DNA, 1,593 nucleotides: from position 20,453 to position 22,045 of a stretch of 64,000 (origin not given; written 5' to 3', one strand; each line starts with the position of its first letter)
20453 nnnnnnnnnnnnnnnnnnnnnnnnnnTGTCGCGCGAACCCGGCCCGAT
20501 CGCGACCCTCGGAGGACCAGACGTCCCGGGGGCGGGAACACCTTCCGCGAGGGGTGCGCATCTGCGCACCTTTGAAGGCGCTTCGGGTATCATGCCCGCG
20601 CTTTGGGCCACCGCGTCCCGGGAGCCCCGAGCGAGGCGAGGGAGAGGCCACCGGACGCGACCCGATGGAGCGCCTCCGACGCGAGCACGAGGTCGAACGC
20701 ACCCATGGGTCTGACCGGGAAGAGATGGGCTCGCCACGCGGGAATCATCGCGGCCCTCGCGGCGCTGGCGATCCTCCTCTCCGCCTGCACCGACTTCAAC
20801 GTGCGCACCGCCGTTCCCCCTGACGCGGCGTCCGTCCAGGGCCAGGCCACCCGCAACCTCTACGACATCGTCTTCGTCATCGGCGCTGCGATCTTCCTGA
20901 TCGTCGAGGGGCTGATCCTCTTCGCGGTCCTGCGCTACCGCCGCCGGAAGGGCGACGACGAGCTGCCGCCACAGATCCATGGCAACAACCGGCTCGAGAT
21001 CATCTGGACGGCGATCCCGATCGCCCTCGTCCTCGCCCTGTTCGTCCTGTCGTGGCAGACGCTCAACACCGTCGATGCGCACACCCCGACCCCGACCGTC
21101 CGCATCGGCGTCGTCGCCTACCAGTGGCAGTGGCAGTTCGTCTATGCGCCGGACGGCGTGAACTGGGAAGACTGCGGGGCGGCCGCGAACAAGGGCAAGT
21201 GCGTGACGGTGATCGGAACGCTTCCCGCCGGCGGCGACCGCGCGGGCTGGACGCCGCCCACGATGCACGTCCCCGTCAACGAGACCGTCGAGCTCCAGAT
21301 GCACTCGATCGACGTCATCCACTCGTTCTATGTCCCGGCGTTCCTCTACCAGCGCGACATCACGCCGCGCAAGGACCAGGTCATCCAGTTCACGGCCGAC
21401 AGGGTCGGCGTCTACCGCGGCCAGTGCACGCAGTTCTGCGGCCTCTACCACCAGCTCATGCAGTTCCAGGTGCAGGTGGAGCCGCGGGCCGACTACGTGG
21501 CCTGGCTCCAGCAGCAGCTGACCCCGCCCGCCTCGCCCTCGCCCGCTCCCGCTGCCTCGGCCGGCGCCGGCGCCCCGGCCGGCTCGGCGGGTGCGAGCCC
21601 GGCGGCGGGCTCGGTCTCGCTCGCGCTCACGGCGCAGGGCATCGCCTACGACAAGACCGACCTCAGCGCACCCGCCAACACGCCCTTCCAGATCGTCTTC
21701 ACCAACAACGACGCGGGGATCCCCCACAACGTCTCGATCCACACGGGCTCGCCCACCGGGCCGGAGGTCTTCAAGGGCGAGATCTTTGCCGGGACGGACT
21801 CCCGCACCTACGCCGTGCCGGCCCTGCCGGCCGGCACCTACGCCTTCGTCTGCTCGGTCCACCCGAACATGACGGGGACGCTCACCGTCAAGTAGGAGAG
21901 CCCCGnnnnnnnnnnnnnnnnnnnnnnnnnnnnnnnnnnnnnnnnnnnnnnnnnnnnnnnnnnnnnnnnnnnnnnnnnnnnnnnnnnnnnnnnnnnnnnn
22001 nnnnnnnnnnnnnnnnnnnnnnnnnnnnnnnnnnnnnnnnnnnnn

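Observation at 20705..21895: Cytochrome oxidase subunit II fused to an amicyanin-like blue-copper domain instead of a cytochrome c domain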

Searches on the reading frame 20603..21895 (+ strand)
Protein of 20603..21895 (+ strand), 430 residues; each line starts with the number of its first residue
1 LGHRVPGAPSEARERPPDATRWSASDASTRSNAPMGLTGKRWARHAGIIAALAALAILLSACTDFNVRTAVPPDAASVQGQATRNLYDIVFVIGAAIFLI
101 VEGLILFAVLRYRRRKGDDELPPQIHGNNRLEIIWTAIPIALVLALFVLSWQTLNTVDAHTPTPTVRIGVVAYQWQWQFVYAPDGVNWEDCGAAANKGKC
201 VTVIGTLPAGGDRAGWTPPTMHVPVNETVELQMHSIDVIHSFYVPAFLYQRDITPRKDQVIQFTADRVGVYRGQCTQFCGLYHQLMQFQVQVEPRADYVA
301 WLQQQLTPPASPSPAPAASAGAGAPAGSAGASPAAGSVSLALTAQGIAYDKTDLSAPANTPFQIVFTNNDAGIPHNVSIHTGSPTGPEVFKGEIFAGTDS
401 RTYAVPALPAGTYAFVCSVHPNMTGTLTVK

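Call 4: search_protein_families(library=pfam, proteins=[window:20603-21895:+], max_evalue=0.01)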
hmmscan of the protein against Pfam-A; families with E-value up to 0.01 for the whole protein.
window:20603-21895:+ (430 aa): 4 families
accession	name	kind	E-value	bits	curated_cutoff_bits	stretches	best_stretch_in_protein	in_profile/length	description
PF13473.12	Cupredoxin_1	-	1.5e-15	57.5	27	2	334-429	17-104/104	Cupredoxin-like domain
PF00116.26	COX2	-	8.9e-14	51.9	22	1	203-291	30-118/120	Cytochrome C oxidase subunit II, periplasmic domain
PF02790.20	COX2_TM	-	2.5e-11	44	22.8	1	73-150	9-85/88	Cytochrome C oxidase subunit II, transmembrane domain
PF00127.26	Copper-bind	-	3.4e-05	24.6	21.2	1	345-430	10-99/99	Copper binding proteins, plastocyanin/azurin family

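Call 6: find_homologous_proteins(query=window:20705-21892:+, max_evalue=0.00001)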
Query window:20705-21892:+ (396 aa): 1891 proteins with E <= 0.00001 among 8000 candidates; the best 120 are listed.
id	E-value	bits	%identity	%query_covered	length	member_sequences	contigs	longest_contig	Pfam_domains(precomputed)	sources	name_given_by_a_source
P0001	4.9e-244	827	87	100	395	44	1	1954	PF13473.13,PF00116.27,PF02790.21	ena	-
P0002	1.9e-233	793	82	100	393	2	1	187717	PF00127.27,PF13473.13,PF00116.27,PF02790.21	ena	-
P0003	3.2e-233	792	85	100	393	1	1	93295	PF00127.27,PF13473.13,PF00116.27,PF02790.21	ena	-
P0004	5.8e-233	791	83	100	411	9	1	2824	PF00127.27,PF13473.13,PF00116.27,PF02790.21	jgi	-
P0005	1.5e-229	780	85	100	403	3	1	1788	PF00127.27,PF13473.13,PF00116.27,PF02790.21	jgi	jgi:cytochrome c oxidase subunit II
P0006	1.5e-227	773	82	100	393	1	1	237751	PF00127.27,PF13473.13,PF00116.27,PF02790.21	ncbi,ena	-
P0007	2.8e-225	766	81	100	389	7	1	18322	PF13473.13,PF00116.27,PF02790.21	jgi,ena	-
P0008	4.6e-225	765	80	100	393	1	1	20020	PF00127.27,PF13473.13,PF00116.27,PF02790.21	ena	-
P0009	1.0e-221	754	80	100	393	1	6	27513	PF00127.27,PF13473.13,PF00116.27,PF02790.21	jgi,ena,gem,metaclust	metaclust:\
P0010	1.4e-221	754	77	100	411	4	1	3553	PF00127.27,PF13473.13,PF00116.27,PF02790.21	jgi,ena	-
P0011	2.1e-221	753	79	100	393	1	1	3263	PF13473.13,PF00116.27,PF02790.21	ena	-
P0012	4.3e-219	745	79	100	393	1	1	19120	PF00127.27,PF13473.13,PF00116.27,PF02790.21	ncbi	-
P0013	1.9e-218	743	78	100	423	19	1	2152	PF00127.27,PF13473.13,PF00116.27,PF02790.21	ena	-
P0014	1.9e-218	743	77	100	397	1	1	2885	PF00127.27,PF13473.13,PF00116.27,PF02790.21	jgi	jgi:cytochrome c oxidase subunit 2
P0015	7.2e-217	738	72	100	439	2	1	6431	PF00127.27,PF13473.13,PF00116.27,PF02790.21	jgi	jgi:cytochrome c oxidase subunit 2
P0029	2.3e-194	664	74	94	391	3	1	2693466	PF13473.13,PF00116.27,PF02790.21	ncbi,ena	-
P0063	4.6e-188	643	70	100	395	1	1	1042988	PF00127.27,PF13473.13,PF00116.27,PF02790.21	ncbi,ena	-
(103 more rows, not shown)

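Call 8: find_encoding_contigs(protein=P0029, flank=8000, max_places=2)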
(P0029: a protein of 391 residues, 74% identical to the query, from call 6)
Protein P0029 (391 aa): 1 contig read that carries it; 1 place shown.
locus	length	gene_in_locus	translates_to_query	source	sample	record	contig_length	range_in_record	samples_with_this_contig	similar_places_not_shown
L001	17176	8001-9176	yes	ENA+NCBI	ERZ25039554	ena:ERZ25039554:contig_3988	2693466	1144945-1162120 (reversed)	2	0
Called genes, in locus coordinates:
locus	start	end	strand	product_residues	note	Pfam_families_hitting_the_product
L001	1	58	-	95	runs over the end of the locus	PF12837:Fer4_6 (faint), PF14697:Fer4_21 (faint), PF13183:Fer4_8 (faint), PF12838:Fer4_7, PF13484:Fer4_16 (faint), PF00037:Fer4, PF12797:Fer4_2 (weak)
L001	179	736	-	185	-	-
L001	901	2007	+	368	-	PF00005:ABC_tran, PF08402:TOBE_2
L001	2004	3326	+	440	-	PF01547:SBP_bac_1, PF13416:SBP_bac_8, PF13343:SBP_bac_6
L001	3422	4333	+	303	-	PF00528:BPD_transp_1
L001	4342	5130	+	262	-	PF00528:BPD_transp_1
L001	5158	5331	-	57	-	PF04945:YHS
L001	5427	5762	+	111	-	PF01258:zf-dskA_traR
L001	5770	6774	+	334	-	PF00291:PALP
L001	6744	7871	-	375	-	PF09678:Caa3_CtaG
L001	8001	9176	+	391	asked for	PF02790:COX2_TM, PF00116:COX2, PF13473:Cupredoxin_1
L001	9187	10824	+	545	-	PF00115:COX1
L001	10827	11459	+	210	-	PF00510:COX3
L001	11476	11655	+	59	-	-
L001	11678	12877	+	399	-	PF12270:Cyt_c_ox_IV (weak), PF13473:Cupredoxin_1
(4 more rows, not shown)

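Call 9: find_encoding_contigs(protein=P0063, flank=8000, max_places=2)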
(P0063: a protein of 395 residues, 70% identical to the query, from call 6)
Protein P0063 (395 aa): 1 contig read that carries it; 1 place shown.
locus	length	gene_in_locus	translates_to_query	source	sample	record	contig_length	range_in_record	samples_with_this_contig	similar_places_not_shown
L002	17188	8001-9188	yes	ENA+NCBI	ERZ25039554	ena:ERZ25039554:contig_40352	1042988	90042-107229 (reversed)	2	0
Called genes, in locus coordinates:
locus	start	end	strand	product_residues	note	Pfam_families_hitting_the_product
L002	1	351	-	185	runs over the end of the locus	-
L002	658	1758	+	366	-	PF00005:ABC_tran, PF08402:TOBE_2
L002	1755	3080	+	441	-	PF01547:SBP_bac_1, PF13416:SBP_bac_8, PF13343:SBP_bac_6 (weak)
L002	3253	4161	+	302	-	PF00528:BPD_transp_1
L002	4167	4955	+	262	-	PF00528:BPD_transp_1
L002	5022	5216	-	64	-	-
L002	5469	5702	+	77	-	PF01258:zf-dskA_traR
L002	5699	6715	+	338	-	PF00291:PALP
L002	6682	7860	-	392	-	PF09678:Caa3_CtaG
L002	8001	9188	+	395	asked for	PF02790:COX2_TM, PF00116:COX2, PF00127:Copper-bind (faint), PF13473:Cupredoxin_1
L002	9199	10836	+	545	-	PF00115:COX1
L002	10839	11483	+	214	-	PF00510:COX3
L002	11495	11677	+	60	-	-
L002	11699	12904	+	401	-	PF13473:Cupredoxin_1, PF00127:Copper-bind (weak)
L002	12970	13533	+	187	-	PF00578:AhpC-TSA, PF08534:Redoxin, PF00085:Thioredoxin (weak)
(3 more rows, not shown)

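Call 21: search_protein_families(library=ncbifam, proteins=[window:20705-21892:+], max_evalue=0.01)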
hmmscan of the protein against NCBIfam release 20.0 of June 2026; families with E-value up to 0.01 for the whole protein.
window:20705-21892:+ (396 aa): 10 families
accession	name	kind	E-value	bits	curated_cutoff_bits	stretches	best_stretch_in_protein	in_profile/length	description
NF050117.1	aa3_CtaC_Actin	exception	3.9e-62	209.6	250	1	15-269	4-243/244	aa3-type cytochrome oxidase subunit II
TIGR02866.1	CoxB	equivalog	2.6e-48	164.3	147.7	1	48-268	8-201/202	cytochrome c oxidase subunit II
TIGR01432.1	QOXA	equivalog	9.5e-25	87.2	240.95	2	17-150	2-134/227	cytochrome aa3 quinol oxidase subunit II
TIGR01433.1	CyoA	equivalog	3e-20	72.6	266.2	2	45-152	21-135/226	ubiquinol oxidase subunit II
NF007816.0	PRK10525.1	equivalog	7.6e-15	54.8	511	1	7-152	5-147/318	cytochrome o ubiquinol oxidase subunit II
TIGR04246.1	nitrous_NosZ_Gp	equivalog_domain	9.4e-09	34.1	625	1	179-260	493-578/578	Sec-dependent nitrous-oxide reductase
TIGR02657.1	amicyanin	equivalog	1.8e-06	28.2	110.2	1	331-395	22-82/83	amicyanin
TIGR04244.1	nitrous_NosZ_RR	equivalog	1.9e-05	23.4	625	1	203-258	571-626/627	TAT-dependent nitrous-oxide reductase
NF052460.1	L-NosZ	equivalog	0.0065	15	700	1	223-259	443-479/480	clade III lactonase-type nitrous-oxide reductase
TIGR02656.1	cyanin_plasto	equivalog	0.0092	16.4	87.85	0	329-396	26-99/99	plastocyanin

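Call 30: find_related_loci(query=window:20705-21892:+, collection=genome_contigs, flank=6000)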
Query window:20705-21892:+ (396 aa) in genome_contigs; peptide patterns used: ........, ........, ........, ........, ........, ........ (x = any residue, [..] = any of these).
391 stretches matched a pattern; 175 encode a relative of the query (tblastn E <= 1e-3); the best 80 are kept; 76 distinct loci.
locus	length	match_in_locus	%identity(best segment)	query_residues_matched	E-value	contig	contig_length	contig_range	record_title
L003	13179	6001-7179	82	1-396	0e+0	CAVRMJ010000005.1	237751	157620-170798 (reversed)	MAG: uncultured Chloroflexia bacterium isolate MFD01299.bin.2.143 genome assembly, contig: contig_20117, whole genome sh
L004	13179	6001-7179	79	1-396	0e+0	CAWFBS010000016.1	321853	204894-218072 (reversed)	MAG: uncultured Chloroflexia bacterium isolate MFD02416.bin.1.133 genome assembly, contig: contig_32258, whole genome sh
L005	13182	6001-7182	75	1-396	0e+0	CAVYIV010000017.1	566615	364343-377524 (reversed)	MAG: uncultured Chloroflexia bacterium isolate MFD01476.bin.2.150 genome assembly, contig: contig_39571, whole genome sh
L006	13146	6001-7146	70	10-396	0e+0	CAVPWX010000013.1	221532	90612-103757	MAG: uncultured Chloroflexia bacterium isolate MFD00032.bin.2.189 genome assembly, contig: contig_49382, whole genome sh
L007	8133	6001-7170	74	1-396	0e+0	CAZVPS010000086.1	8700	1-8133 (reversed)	MAG TPA_asm: uncultured Anaerolineaceae bacterium isolate SRP302447_co4_448 genome assembly, contig: NODE_21748_length_8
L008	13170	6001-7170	72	1-396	0e+0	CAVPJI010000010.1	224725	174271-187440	MAG: uncultured Chloroflexia bacterium isolate MFD00032.bin.2.190 genome assembly, contig: contig_19324, whole genome sh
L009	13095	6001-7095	75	25-396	0e+0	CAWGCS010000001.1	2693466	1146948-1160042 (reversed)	MAG: uncultured Chloroflexia bacterium isolate MFD05942.bin.1.304 genome assembly, contig: contig_3988, whole genome sho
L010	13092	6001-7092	77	27-396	0e+0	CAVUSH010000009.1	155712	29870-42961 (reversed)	MAG: uncultured Chloroflexia bacterium isolate MFD05942.bin.2.270 genome assembly, contig: contig_87831, whole genome sh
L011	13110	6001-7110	73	26-396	0e+0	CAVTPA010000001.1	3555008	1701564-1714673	MAG: uncultured Chloroflexia bacterium isolate MFD00905.bin.2.8 genome assembly, contig: contig_3698, whole genome shotg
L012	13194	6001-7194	70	1-396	0e+0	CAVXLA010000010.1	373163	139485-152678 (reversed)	MAG: uncultured Chloroflexia bacterium isolate MFD05942.bin.2.338 genome assembly, contig: contig_6588, whole genome sho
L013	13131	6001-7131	74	26-396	0e+0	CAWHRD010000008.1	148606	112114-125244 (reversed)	MAG: uncultured Chloroflexia bacterium isolate MFD05942.bin.3.408 genome assembly, contig: contig_75215, whole genome sh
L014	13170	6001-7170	72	1-396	2e-180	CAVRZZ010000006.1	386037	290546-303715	MAG: uncultured Chloroflexia bacterium isolate MFD05942.bin.1.135 genome assembly, contig: contig_3579, whole genome sho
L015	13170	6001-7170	70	1-396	1e-179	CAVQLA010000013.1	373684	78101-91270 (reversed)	MAG: uncultured Chloroflexia bacterium isolate MFD00032.bin.1.157 genome assembly, contig: contig_66291, whole genome sh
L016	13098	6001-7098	72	25-396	3e-178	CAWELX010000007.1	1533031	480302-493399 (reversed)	MAG: uncultured Chloroflexia bacterium isolate MFD04716.bin.1.95 genome assembly, contig: contig_5627, whole genome shot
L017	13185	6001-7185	70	1-396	1e-177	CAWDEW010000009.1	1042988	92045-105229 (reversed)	MAG: uncultured Chloroflexia bacterium isolate MFD05942.bin.1.468 genome assembly, contig: contig_40352, whole genome sh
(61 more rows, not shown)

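Call 48: find_encoding_contigs(protein=window:20705-21892:+, flank=10000, max_places=3)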
Protein window:20705-21892:+ (396 aa): no gene with exactly this product is on record in the collection.

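Call 70: search_protein_representatives(protein=window:20705-21892:+)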
Query: 396 residues. Proteins with E-value up to 0.001 (for the whole library): 15402; up to 1e-10: 6136; up to 1e-30: 396. The best 150 are listed.
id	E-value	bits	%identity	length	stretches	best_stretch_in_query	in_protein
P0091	7.2e-124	430.1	59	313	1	4-301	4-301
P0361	8.8e-104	363.9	73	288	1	166-395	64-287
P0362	2.2e-96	339.6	53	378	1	3-395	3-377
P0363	2.2e-96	339.5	52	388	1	17-395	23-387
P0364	7.3e-91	321.4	50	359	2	184-394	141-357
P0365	4.0e-86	305.8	49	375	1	16-396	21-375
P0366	1.3e-78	281.0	46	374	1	14-395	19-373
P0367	1.9e-77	277.2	47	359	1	10-396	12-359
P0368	1.5e-75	271.0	48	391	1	19-395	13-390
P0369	8.0e-74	265.3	49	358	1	23-395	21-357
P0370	3.1e-72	260.1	48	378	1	15-396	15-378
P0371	1.4e-69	251.3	43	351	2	18-152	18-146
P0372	8.4e-68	245.5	40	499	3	183-395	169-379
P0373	4.1e-66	239.9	46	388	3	182-395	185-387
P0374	6.0e-66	239.4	43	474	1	9-395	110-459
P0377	2.1e-63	231.0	37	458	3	188-393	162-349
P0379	1.7e-62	228.0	40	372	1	14-395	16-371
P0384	2.6e-57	210.9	42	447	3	298-395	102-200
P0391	2.7e-54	201.0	42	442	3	293-395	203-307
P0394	8.2e-53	196.1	40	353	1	33-395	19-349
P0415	5.7e-47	176.9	36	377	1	16-386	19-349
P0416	7.9e-47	176.4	38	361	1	10-394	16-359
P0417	2.2e-46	175.0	34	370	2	186-395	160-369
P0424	2.5e-44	168.2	34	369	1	23-394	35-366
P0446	2.3e-41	158.4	33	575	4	296-394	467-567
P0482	2.3e-38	148.5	35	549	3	16-148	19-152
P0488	4.2e-38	147.7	35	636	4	282-392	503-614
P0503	2.7e-37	145.0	36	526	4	18-152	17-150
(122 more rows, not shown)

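Call 71: search_protein_families(library=pfam, proteins=[P0372, P0377, P0384, P0391, P0446, P0488, P0424, P0417, P0482, P0503], max_evalue=0.001)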
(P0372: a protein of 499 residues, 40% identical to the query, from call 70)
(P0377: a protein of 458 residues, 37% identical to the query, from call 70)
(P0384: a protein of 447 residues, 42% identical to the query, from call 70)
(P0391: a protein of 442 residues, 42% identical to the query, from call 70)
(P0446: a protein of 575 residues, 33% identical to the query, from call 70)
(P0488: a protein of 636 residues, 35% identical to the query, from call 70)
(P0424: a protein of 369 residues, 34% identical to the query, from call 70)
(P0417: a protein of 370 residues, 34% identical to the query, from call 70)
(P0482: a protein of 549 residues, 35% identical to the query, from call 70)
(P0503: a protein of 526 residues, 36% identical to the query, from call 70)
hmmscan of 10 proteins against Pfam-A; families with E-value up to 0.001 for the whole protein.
P0372 (499 aa): 5 families
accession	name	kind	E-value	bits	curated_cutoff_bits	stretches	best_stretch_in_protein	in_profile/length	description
PF00116.26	COX2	-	1.5e-21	77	22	1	172-244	47-119/120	Cytochrome C oxidase subunit II, periplasmic domain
PF00127.26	Copper-bind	-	2.1e-17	63.8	21.2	2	289-379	7-98/99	Copper binding proteins, plastocyanin/azurin family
PF13473.12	Cupredoxin_1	-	1.2e-16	61.1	27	1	296-379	32-104/104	Cupredoxin-like domain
PF02790.20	COX2_TM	-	2.2e-11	44.2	22.8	1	64-127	25-87/88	Cytochrome C oxidase subunit II, transmembrane domain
PF07731.20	Cu-oxidase_2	-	5e-05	23.5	20.4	0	341-376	93-127/137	Multicopper oxidase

P0377 (458 aa): 6 families
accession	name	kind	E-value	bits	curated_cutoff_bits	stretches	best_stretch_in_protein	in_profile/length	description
PF13473.12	Cupredoxin_1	-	8.6e-30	103.3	27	2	359-456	16-104/104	Cupredoxin-like domain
PF00116.26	COX2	-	8.1e-16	58.5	22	1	163-233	50-120/120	Cytochrome C oxidase subunit II, periplasmic domain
PF06525.17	SoxE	-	9.3e-07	28.9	21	0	433-455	112-134/149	Sulfocyanin (SoxE) domain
PF00127.26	Copper-bind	-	2e-06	28.6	21.2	0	264-350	8-97/99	Copper binding proteins, plastocyanin/azurin family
PF04151.21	PPC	-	5e-06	27.7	25.9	0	277-337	9-67/70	Bacterial pre-peptidase C-terminal domain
PF23509.1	MSMEG_3727_PQQ-assoc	-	0.0009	19.1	27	0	363-458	44-136/152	MSMEG_3727, PQQ-associated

P0384 (447 aa): 2 families
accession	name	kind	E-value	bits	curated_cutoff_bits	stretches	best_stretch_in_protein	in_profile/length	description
PF13473.12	Cupredoxin_1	-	8.4e-31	106.5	27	3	350-446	17-104/104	Cupredoxin-like domain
PF00127.26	Copper-bind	-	4e-09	37.2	21.2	0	356-445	5-97/99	Copper binding proteins, plastocyanin/azurin family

P0391 (442 aa): 3 families
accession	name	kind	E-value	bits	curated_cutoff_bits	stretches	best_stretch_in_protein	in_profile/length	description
PF13473.12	Cupredoxin_1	-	5.8e-26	91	27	3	108-200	19-102/104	Cupredoxin-like domain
PF00127.26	Copper-bind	-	4e-09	37.2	21.2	0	112-200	5-96/99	Copper binding proteins, plastocyanin/azurin family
PF18962.6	Por_Secre_tail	-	2.2e-05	25.1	27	0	127-190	3-62/75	Secretion system C-terminal sorting domain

P0446 (575 aa): 6 families
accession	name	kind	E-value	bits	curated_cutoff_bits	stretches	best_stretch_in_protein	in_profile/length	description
PF13473.12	Cupredoxin_1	-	3e-48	162.6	27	4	215-303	13-104/104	Cupredoxin-like domain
PF00127.26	Copper-bind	-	2.5e-32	111.7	21.2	4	228-303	8-98/99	Copper binding proteins, plastocyanin/azurin family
PF07731.20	Cu-oxidase_2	-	4.7e-09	36.6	20.4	0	84-171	15-120/137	Multicopper oxidase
PF06280.18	fn3_5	-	8.3e-09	36.6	27.6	0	85-118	44-78/112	Fn3-like domain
PF06525.17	SoxE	-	8.3e-07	29.1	21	0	101-134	38-70/149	Sulfocyanin (SoxE) domain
PF23509.1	MSMEG_3727_PQQ-assoc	-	2.4e-05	24.3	27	0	82-170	39-120/152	MSMEG_3727, PQQ-associated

P0488 (636 aa): 6 families
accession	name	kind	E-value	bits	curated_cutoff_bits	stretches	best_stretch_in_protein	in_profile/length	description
PF13473.12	Cupredoxin_1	-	1.1e-55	186.4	27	5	127-224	17-104/104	Cupredoxin-like domain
PF00127.26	Copper-bind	-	8.8e-33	113.1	21.2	4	405-481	7-98/99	Copper binding proteins, plastocyanin/azurin family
PF06525.17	SoxE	-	5.7e-07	29.6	21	0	280-315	37-71/149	Sulfocyanin (SoxE) domain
PF07731.20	Cu-oxidase_2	-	4.8e-06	26.8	20.4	0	143-225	31-131/137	Multicopper oxidase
PF06280.18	fn3_5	-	0.00035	21.7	27.6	0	269-298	55-78/112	Fn3-like domain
PF09999.14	DUF2240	-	0.00076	19.6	22.3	0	151-183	55-87/144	Uncharacterized protein conserved in archaea (DUF2240)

P0424 (369 aa): 2 families
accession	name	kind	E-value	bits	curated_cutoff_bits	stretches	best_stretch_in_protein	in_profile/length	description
PF13473.12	Cupredoxin_1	-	6.9e-17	61.8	27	2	272-367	18-104/104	Cupredoxin-like domain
PF00116.26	COX2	-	9.8e-15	55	22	1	179-249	50-120/120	Cytochrome C oxidase subunit II, periplasmic domain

P0417 (370 aa): 4 families
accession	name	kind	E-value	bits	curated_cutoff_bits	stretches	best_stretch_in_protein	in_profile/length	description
PF13473.12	Cupredoxin_1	-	5.7e-15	55.6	27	1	275-369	20-104/104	Cupredoxin-like domain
PF00116.26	COX2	-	1.5e-14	54.4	22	1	162-229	49-116/120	Cytochrome C oxidase subunit II, periplasmic domain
PF02790.20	COX2_TM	-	2e-08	34.7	22.8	1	37-114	8-84/88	Cytochrome C oxidase subunit II, transmembrane domain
PF00127.26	Copper-bind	-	3.9e-07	30.9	21.2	1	278-370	5-99/99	Copper binding proteins, plastocyanin/azurin family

P0482 (549 aa): 8 families
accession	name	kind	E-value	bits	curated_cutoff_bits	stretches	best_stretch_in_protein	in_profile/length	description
PF13473.12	Cupredoxin_1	-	7.2e-23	81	27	2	425-523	10-100/104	Cupredoxin-like domain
PF00116.26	COX2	-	1.7e-22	80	22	1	161-233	43-115/120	Cytochrome C oxidase subunit II, periplasmic domain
PF02790.20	COX2_TM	-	2e-13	50.7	22.8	1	47-119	14-85/88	Cytochrome C oxidase subunit II, transmembrane domain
PF00127.26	Copper-bind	-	6.1e-09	36.6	21.2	1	439-531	6-99/99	Copper binding proteins, plastocyanin/azurin family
PF00034.26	Cytochrom_C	-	2e-06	29.4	21.3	1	277-376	12-89/90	Cytochrome c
PF07731.20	Cu-oxidase_2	-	2.6e-05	24.4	20.4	1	442-531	26-134/137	Multicopper oxidase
PF23509.1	MSMEG_3727_PQQ-assoc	-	0.00059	19.7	27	0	439-532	48-136/152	MSMEG_3727, PQQ-associated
PF06525.17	SoxE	-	0.00067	19.6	21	0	501-530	109-138/149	Sulfocyanin (SoxE) domain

P0503 (526 aa): 5 families
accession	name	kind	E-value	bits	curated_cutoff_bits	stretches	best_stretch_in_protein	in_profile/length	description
PF00116.26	COX2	-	3.8e-17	62.7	22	1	153-225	45-115/120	Cytochrome C oxidase subunit II, periplasmic domain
PF02790.20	COX2_TM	-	1.5e-11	44.7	22.8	1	41-114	14-86/88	Cytochrome C oxidase subunit II, transmembrane domain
PF00127.26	Copper-bind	-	5.6e-10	40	21.2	1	409-525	4-98/99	Copper binding proteins, plastocyanin/azurin family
PF00034.26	Cytochrom_C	-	6.5e-09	37.4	21.3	1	255-369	2-89/90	Cytochrome c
PF02433.20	FixO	-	1.3e-06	28.5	29.6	0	247-281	43-77/219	Cytochrome C oxidase, mono-heme subunit/FixO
